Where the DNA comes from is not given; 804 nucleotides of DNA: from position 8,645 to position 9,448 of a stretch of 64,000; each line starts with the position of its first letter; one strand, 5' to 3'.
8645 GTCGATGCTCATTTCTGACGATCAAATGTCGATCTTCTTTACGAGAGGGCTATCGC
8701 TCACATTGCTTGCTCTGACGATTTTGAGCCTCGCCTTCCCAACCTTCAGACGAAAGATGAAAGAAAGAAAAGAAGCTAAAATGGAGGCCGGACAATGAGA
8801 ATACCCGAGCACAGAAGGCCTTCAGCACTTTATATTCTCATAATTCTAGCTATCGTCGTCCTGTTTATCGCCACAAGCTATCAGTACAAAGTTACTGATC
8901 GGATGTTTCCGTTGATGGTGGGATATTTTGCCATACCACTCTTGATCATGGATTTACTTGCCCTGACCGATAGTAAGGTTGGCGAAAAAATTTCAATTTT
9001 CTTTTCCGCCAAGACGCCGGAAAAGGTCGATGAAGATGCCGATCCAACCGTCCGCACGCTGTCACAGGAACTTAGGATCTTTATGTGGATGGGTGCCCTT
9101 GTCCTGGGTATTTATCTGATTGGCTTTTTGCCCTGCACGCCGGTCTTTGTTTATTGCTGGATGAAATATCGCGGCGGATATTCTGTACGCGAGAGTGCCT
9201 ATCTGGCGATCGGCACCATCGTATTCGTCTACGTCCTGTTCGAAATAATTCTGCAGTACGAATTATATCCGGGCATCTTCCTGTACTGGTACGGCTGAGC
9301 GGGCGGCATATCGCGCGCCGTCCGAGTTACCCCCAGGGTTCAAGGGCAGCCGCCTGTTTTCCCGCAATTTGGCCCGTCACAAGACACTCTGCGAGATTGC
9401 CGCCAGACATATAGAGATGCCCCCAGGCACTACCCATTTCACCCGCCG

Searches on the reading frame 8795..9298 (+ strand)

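Call 57: search_protein_families(library=pfam, proteins=[window:8795-9298:+], max_evalue=0.0001)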
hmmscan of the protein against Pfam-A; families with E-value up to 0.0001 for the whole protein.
window:8795-9298:+ (167 aa): 1 family
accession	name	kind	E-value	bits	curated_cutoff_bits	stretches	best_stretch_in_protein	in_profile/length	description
PF07331.16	TctB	-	1e-11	45.6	29.1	1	16-156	6-135/137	Tripartite tricarboxylate transporter TctB family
